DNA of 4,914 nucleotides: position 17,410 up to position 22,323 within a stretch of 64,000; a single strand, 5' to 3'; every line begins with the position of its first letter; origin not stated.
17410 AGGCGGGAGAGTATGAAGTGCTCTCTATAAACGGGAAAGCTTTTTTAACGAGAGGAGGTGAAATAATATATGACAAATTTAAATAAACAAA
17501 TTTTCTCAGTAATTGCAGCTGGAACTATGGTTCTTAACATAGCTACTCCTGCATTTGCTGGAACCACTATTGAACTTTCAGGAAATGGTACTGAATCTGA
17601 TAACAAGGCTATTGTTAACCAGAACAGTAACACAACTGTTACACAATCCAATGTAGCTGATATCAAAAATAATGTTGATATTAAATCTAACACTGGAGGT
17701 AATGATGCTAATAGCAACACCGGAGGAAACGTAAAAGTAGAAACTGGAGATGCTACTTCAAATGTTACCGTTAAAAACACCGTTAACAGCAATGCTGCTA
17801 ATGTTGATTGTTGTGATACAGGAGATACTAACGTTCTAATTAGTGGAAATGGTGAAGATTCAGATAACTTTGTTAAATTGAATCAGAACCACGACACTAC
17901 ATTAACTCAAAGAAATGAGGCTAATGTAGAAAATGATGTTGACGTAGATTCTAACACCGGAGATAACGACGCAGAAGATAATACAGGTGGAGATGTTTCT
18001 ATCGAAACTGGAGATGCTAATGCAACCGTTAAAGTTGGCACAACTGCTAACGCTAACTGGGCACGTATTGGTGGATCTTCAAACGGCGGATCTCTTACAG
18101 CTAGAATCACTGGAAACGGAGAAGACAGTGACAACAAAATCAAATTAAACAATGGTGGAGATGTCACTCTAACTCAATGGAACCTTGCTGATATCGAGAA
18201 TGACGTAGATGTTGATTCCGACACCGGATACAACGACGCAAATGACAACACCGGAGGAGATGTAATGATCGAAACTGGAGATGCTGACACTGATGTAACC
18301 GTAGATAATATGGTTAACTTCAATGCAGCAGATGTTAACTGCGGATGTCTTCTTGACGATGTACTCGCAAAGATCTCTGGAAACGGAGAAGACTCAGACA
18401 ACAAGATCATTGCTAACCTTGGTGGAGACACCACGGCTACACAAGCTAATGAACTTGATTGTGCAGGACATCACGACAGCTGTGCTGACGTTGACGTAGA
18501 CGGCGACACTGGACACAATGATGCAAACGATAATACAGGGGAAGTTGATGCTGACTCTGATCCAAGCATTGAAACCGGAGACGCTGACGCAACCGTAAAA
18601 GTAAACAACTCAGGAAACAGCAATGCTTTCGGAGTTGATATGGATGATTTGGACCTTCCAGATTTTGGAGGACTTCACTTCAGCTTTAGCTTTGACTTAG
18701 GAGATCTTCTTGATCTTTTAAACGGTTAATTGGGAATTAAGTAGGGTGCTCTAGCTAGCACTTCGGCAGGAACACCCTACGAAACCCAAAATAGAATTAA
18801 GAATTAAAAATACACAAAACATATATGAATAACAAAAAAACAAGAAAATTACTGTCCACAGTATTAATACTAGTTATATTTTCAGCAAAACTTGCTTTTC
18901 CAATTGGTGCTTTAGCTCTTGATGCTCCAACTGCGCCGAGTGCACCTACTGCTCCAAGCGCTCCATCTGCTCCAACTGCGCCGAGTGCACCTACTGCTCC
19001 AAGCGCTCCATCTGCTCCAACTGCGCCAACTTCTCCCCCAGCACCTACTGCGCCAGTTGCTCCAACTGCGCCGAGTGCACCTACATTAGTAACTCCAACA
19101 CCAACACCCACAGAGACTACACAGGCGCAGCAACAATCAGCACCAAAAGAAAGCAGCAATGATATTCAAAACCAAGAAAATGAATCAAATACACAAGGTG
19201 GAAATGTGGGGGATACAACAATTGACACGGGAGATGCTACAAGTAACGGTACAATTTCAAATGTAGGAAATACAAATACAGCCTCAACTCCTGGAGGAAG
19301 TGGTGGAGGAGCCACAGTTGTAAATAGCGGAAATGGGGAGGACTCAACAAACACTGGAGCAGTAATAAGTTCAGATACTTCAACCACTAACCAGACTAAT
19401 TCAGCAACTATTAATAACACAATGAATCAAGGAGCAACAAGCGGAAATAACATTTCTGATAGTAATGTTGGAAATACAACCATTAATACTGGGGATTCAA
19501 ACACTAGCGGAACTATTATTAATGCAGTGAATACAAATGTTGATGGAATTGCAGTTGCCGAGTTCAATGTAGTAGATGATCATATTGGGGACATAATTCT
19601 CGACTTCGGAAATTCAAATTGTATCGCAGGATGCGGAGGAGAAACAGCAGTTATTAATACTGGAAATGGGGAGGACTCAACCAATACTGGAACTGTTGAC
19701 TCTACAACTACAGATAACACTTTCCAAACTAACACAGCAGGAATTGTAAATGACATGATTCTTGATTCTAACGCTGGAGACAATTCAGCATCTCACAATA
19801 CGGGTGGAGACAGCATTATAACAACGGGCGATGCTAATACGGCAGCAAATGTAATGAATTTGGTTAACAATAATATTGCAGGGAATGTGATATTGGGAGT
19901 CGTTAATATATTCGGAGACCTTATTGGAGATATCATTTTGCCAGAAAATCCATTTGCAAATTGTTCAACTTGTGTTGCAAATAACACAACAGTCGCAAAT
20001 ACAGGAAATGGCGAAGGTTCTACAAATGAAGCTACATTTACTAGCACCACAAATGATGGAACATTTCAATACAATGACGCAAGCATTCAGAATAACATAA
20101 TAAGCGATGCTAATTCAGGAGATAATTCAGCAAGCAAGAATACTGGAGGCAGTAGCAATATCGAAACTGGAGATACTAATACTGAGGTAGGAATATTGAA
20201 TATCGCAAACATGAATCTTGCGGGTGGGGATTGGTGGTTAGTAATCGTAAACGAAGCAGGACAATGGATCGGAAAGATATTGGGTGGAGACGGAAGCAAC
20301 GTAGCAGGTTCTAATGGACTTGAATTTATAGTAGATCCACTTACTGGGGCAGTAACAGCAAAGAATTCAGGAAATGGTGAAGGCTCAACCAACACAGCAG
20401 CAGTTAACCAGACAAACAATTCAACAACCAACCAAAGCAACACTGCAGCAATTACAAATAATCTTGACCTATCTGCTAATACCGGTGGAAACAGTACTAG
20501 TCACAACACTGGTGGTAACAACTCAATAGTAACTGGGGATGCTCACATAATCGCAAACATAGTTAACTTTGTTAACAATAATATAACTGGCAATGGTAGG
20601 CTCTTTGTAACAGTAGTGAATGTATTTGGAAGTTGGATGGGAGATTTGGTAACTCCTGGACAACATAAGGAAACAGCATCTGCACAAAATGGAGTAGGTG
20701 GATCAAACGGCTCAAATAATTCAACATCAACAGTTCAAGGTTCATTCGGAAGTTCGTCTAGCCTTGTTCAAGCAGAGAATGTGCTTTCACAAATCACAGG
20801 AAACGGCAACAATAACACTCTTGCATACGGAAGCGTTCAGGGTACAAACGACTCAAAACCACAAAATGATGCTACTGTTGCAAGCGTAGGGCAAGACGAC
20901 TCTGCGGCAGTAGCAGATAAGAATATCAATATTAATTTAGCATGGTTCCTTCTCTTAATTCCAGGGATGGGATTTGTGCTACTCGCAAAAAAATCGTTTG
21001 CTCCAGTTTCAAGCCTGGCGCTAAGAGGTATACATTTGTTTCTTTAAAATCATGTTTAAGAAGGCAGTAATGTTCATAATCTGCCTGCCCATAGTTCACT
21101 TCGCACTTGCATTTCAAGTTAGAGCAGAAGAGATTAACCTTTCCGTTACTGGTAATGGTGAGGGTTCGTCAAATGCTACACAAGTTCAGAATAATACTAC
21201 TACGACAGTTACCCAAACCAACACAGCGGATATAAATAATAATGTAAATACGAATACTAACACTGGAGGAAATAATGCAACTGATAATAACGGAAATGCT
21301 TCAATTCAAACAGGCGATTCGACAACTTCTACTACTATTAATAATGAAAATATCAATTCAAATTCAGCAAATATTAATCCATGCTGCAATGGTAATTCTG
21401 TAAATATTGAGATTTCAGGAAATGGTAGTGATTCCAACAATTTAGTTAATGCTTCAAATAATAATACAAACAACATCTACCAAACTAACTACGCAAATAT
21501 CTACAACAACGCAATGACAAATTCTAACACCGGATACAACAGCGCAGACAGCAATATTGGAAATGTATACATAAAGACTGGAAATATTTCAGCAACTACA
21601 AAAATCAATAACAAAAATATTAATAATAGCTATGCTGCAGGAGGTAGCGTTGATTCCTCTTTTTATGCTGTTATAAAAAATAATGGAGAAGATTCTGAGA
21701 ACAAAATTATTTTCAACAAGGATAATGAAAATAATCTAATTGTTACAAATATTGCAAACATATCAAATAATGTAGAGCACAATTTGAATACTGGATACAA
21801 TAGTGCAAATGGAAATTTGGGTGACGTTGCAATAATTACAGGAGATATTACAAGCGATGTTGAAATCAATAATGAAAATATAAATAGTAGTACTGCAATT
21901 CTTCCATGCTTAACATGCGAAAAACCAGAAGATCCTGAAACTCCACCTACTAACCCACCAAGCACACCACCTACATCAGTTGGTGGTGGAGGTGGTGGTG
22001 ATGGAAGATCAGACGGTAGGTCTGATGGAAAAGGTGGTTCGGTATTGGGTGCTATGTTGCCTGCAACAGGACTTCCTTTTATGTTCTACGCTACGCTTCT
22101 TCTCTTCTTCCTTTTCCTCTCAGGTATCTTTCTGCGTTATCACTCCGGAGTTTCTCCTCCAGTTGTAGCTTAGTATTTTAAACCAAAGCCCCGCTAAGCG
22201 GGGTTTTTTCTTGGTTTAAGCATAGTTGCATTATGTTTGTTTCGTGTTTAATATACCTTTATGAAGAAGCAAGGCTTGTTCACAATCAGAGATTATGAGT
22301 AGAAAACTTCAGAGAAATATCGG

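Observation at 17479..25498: Accessory locus: four paralogous secreted tandem-repeat proteins with shared signal peptide and Cys-Cys motifs, one LPATG substrate, a sortase and an RTX-like protein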

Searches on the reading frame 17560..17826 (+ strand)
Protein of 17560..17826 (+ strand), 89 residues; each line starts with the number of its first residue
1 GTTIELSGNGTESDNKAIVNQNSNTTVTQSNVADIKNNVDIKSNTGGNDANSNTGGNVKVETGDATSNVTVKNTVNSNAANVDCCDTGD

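Call 11: find_homologous_proteins(query=A1, max_evalue=0.001)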
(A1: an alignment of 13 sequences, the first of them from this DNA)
Query A1 (13 sequences) (89 aa, profile of the alignment): 8 proteins with E <= 0.001 among 743 candidates.
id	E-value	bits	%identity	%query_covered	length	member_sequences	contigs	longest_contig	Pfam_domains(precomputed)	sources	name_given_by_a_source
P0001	2.6e-27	113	53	100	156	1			-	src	-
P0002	9.3e-17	79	47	99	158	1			-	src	-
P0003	2.3e-15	75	51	66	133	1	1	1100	-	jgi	jgi:hypothetical protein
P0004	9.3e-12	63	46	88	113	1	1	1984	-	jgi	jgi:hypothetical protein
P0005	3.3e-10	58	42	75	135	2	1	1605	-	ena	-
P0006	8.6e-10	57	43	39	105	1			-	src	-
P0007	1.3e-6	46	35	84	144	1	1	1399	-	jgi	jgi:hypothetical protein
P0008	1.7e-4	40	-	-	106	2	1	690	-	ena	-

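Call 19: search_protein_representatives(alignment_id=A1)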
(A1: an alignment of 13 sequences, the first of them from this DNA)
Query: 13 sequences, 86 profile positions. Proteins with E-value up to 0.001 (for the whole library): 3116; up to 1e-10: 2112; up to 1e-30: 779. The best 150 are listed.
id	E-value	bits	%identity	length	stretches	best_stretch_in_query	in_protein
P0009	7.6e-97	334.1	-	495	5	3-84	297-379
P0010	1.1e-96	333.5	-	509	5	1-83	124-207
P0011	9.7e-92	317.7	-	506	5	3-84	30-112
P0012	1.7e-89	310.5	-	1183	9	3-80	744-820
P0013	2.8e-86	300.2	-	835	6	1-81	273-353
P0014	3.0e-85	296.9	-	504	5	2-83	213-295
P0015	1.8e-84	294.4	-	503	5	3-83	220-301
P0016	1.9e-81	284.7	-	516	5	1-83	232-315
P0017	1.3e-80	282.0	-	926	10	3-76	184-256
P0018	2.9e-80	280.9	-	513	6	2-82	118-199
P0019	3.7e-80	280.6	-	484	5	2-85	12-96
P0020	5.8e-80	279.9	-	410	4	3-84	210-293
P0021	7.8e-80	279.5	-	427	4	2-81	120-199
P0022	1.9e-78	275.1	-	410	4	2-84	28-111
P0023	4.0e-78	274.0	-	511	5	1-83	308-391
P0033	1.6e-74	262.5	-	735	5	2-81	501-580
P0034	3.1e-74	261.6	-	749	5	2-81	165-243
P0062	5.5e-70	248.0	-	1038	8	2-80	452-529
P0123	5.6e-63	225.5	-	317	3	3-82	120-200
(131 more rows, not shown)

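Call 22: list_cluster_members(proteins=[P0009, P0010, P0012, P0013, P0017, P0020, P0033, P0034, P0062, P0123])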
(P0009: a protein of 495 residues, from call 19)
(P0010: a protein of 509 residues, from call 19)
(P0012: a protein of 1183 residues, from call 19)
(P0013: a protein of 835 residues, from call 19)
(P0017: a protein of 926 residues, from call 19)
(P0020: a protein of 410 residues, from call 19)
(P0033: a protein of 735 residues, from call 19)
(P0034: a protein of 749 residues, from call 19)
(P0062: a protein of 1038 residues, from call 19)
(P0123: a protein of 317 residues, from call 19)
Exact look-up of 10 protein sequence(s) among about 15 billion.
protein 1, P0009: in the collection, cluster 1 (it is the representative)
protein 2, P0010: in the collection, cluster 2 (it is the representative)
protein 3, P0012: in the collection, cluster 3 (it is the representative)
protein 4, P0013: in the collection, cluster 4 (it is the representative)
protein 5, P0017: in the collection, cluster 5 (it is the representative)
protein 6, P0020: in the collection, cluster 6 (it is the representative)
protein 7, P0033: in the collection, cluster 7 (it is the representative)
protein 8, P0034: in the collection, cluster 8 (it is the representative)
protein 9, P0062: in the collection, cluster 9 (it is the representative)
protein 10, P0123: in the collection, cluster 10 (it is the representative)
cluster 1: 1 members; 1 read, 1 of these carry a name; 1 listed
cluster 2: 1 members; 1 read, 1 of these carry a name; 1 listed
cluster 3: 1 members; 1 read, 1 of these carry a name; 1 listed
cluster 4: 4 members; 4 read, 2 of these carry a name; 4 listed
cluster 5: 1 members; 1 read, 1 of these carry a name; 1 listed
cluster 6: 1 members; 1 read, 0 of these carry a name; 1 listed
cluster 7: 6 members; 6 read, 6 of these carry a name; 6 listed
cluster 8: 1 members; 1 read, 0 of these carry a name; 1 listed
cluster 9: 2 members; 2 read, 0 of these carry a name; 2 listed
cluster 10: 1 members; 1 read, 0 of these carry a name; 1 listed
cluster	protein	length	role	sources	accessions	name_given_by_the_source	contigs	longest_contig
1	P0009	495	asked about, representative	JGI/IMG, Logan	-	hypothetical protein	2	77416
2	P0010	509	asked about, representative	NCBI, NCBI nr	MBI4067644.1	hypothetical protein HY407_04625 [Candidatus Gottesmanbacteria bacterium] | hypothetical protein [Candidatus Gottesmanbacteria bacterium]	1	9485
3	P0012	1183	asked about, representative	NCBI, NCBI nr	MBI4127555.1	MAG: hypothetical protein HY459_00640 [Parcubacteria group bacterium] | hypothetical protein [Parcubacteria group bacterium]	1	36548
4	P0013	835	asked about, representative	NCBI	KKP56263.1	MAG: hypothetical protein UR48_C0037G0001, partial [Microgenomates group bacterium ...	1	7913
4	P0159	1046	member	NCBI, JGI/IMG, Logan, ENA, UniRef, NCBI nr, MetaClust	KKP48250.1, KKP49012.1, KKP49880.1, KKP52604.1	MAG: hypothetical protein UR39_C0001G0045 [Candidatus Woesebacteria bacterium ... | Uncharacterized protein n=1 Tax=Candidatus Woesebacteria bacterium GW2011_GWA2_33_28 ... | MAG: hypothetical protein UR38_C0001G0046 [Candidatus Woesebacteria bacterium ...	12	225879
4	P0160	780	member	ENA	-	-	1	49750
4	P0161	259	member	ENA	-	-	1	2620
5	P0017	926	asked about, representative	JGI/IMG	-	hypothetical protein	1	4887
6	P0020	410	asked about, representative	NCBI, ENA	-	-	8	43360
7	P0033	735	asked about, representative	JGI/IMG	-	hypothetical protein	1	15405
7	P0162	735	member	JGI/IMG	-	hypothetical protein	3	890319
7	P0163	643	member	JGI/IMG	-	hypothetical protein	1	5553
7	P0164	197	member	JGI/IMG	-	hypothetical protein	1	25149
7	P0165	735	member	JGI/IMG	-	hypothetical protein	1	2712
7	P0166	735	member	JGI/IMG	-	hypothetical protein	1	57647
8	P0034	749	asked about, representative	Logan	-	-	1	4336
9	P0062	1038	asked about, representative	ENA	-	-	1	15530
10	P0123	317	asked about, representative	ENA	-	-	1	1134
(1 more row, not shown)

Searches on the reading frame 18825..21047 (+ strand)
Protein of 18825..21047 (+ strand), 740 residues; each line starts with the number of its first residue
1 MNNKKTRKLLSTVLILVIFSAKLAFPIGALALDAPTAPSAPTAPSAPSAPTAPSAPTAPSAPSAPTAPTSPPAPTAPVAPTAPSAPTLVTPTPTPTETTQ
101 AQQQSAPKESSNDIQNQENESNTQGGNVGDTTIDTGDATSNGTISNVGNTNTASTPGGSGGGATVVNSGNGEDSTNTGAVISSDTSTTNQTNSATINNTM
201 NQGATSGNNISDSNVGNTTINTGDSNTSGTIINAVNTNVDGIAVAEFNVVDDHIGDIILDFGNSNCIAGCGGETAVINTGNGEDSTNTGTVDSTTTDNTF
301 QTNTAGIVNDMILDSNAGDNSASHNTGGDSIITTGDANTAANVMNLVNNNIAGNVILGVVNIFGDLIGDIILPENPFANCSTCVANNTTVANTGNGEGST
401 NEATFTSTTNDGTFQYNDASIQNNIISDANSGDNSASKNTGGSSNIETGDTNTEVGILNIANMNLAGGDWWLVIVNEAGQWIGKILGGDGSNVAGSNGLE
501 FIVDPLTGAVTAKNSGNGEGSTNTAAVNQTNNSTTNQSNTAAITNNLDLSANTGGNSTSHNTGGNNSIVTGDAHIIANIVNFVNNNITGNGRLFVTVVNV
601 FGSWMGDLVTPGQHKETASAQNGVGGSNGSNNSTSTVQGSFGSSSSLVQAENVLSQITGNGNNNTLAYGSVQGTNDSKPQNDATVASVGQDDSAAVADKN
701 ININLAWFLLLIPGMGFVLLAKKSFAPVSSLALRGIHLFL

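Call 3: search_protein_families(library=pfam, proteins=[window:18825-21047:+], max_evalue=1)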
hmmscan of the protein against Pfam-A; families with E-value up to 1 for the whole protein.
window:18825-21047:+ (740 aa): 1 family
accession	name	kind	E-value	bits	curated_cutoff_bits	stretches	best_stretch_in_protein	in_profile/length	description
PF22489.1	BACOVA_N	-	0.078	13.3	26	1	305-315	12-22/41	BACOVA_00430, N-terminal domain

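Call 6: search_protein_families(library=ncbifam, proteins=[window:18825-21047:+], max_evalue=1)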
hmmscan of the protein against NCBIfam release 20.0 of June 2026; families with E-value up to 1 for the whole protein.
window:18825-21047:+ (740 aa): 2 families
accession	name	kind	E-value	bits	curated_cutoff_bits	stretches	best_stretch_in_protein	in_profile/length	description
NF038253.1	GBS_IgA_bnd_BAC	equivalog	4.9e-07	28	1700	1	34-109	832-907/1127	IgA Fc-binding protein BAC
NF033761.1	gliding_GltJ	equivalog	0.055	12.5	450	1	34-123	416-507/671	adventurous gliding motility protein GltJ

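Call 72: find_homologous_proteins(query=A5, max_evalue=1e-20)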
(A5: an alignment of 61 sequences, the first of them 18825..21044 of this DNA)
Query A5 (61 sequences) (740 aa, profile of the alignment): 604 proteins with E <= 1e-20 among 8000 candidates; the best 120 are listed.
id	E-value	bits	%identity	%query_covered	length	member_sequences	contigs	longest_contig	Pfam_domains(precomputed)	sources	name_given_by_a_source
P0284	7.1e-282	956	50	77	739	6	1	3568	-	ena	-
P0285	2.1e-281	954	45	94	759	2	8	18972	-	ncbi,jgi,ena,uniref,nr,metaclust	ncbi:hypothetical protein A2973_02300 [Candidatus Gottesmanbacteria bacterium RIFCSPLOWO2_01_FULL_49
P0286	3.0e-276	937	48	87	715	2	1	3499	-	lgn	-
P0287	1.0e-275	935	47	91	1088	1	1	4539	-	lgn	-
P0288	1.9e-274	931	48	99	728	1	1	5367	-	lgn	-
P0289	1.6e-273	928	47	98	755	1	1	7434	-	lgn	-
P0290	1.6e-273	928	49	90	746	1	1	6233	-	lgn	-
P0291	1.9e-273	928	55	83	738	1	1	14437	-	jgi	-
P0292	1.0e-272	925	61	66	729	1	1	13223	-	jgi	jgi:hypothetical protein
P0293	1.6e-272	925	48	83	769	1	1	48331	-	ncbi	-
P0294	1.5e-271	921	49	97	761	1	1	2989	-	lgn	-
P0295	4.2e-271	920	49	99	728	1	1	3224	-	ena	-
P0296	6.7e-271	919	50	84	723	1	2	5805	-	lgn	-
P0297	8.1e-271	919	52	81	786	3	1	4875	-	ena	-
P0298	1.3e-269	915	51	94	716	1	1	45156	-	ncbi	-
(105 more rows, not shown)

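Call 88: predict_structure(alignment_id=A6)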
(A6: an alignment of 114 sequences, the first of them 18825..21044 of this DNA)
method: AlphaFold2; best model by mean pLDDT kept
length: 740 residues; sequences in the alignment: 114
mean_pLDDT: 69.0   pTM: 0.61
mean pLDDT of the five models: 69.0, 68.3, 66.9, 65.0, 64.1
residues with pLDDT >= 90: 198; 70-90: 196; 50-70: 124; < 50: 222
segments of 3 or more residues with pLDDT < 50: 27-35, 74-113, 154-165, 167-185, 270-274, 291-293, 386-404, 515-531, 621-656, 658-697, 737-740
pLDDT, mean of each block of 10 residues (from residue 1): 74 85 52 50 58 52 52 49 43 39 36 51 90 91 80 45 45 42 54 85 93 97 93 82 85 90 61 47 48 56 87 96 97 97 90 86 93 82 52 43 46 74 94 97 96 90 81 87 87 85 72 46 33 69 94 98 97 95 83 90 93 78 40 31 34 45 36 34 35 45 78 85 62 49
secondary structure, 60 per line:
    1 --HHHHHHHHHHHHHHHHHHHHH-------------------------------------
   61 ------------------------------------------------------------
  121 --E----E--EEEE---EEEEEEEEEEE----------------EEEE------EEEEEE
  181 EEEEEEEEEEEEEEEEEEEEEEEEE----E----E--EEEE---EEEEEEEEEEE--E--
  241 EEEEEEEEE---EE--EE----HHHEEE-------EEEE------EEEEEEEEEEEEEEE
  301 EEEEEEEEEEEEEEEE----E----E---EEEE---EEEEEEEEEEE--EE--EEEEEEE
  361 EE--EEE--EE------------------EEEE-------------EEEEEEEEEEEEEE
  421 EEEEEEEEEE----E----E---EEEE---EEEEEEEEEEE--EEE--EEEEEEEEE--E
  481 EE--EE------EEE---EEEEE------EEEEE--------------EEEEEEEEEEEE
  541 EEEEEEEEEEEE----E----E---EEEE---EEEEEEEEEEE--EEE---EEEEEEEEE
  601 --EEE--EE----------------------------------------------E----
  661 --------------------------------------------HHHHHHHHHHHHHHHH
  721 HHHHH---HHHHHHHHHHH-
elements in order (helices of 4 or more, strands of 3 or more residues): H3-23 E131-134 E138-148 E165-168 E175-205 E218-221 E225-235 E241-249 E266-268 E276-279 E286-316 E330-333 E337-347 E354-362 E365-367 E390-393 E407-430 E444-447 E451-461 E464-466 E469-477 E480-482 E493-495 E499-503 E510-514 E529-552 E566-569 E573-583 E586-588 E592-600 E603-605 H705-725 H729-739

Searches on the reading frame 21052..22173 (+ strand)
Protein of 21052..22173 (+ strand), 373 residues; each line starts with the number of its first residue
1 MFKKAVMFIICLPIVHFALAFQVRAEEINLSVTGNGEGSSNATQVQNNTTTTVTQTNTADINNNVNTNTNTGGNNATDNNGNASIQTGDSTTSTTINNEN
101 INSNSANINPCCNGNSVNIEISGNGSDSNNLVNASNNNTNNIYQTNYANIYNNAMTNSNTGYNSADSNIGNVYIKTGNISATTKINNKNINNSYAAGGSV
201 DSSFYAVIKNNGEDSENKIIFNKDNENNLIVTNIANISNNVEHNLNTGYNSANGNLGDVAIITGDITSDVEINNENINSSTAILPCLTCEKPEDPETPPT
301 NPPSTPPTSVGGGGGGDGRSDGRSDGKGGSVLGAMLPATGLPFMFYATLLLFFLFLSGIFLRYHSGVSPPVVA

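Call 3: search_protein_families(library=pfam, proteins=[window:21052-22173:+], max_evalue=1)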
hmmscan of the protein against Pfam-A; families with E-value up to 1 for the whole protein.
window:21052-22173:+ (373 aa): 0 families

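Call 6: search_protein_families(library=ncbifam, proteins=[window:21052-22173:+], max_evalue=1)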
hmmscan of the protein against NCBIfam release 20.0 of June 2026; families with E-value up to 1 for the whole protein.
window:21052-22173:+ (373 aa): 0 families

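Call 18: find_encoding_contigs(protein=window:21052-22173:+, flank=10000, max_places=6)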
Protein window:21052-22173:+ (373 aa): 1 contig read that carries it; 1 place shown.
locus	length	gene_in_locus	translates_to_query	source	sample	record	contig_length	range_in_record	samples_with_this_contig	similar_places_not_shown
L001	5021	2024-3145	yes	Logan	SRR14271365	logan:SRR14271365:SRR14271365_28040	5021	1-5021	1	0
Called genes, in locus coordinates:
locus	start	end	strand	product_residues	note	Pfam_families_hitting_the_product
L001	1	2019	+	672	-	?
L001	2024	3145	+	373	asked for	-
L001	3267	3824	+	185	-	PF04203:Sortase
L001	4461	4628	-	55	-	-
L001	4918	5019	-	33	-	?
